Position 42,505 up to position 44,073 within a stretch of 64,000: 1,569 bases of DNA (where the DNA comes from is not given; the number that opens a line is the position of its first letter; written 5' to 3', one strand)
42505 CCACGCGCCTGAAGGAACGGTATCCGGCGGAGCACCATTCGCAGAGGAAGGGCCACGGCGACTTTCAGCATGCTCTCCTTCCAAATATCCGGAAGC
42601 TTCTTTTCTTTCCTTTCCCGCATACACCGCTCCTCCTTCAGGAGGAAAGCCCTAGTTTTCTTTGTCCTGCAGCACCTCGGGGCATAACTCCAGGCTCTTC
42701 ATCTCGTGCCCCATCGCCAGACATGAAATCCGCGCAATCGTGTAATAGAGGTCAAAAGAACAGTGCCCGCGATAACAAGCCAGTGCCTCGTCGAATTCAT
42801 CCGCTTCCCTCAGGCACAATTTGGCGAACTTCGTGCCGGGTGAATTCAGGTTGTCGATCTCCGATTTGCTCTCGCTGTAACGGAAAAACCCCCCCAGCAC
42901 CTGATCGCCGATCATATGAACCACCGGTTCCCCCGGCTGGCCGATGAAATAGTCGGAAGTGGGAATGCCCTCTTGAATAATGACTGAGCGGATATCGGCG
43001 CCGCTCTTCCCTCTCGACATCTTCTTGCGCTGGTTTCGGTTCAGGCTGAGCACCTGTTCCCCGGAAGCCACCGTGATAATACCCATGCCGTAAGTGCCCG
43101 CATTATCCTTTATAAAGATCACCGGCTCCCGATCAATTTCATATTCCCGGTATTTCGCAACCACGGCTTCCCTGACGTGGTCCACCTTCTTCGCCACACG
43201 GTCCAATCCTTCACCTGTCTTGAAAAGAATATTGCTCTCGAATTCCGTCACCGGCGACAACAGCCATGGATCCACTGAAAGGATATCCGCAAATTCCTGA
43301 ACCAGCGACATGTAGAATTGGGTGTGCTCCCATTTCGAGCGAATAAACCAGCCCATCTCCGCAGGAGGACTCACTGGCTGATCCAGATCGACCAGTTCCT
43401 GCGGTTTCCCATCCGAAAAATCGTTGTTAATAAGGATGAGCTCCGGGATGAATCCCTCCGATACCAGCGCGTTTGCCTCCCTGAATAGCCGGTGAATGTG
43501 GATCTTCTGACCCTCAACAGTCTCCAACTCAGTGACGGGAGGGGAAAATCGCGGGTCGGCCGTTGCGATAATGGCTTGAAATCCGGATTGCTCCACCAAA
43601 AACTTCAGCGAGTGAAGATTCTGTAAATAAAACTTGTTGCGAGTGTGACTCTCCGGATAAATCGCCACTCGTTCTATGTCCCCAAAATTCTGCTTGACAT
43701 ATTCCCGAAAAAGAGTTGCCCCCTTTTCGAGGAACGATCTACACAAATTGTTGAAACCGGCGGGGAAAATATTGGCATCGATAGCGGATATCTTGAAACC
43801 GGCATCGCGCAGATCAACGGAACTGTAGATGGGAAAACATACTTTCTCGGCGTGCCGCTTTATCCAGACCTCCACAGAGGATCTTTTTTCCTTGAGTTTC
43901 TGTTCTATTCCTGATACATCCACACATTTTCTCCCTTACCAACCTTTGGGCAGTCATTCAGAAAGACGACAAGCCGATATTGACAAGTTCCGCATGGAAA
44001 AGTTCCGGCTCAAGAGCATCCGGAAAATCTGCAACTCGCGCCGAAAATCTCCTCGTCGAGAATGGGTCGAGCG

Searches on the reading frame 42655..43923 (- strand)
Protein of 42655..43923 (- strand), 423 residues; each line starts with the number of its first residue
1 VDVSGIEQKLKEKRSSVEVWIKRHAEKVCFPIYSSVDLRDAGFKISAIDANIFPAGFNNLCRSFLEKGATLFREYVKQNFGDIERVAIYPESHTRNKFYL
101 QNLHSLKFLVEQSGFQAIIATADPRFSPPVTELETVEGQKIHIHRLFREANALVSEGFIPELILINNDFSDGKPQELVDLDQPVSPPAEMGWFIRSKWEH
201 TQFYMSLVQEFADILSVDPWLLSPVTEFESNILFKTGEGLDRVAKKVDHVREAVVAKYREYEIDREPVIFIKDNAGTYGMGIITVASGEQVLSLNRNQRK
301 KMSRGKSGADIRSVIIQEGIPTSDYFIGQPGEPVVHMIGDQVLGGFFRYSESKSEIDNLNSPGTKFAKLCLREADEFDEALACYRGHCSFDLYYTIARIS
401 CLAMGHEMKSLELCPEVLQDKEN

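Call 92: search_protein_families(library=pfam, proteins=[window:42655-43923:-], max_evalue=0.000001)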
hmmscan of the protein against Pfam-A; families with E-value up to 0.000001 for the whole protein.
window:42655-43923:- (423 aa): 1 family
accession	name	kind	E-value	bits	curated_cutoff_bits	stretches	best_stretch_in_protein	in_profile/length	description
PF08886.16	GshA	-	3.2e-127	424.9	25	1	7-408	1-402/402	Glutamate-cysteine ligase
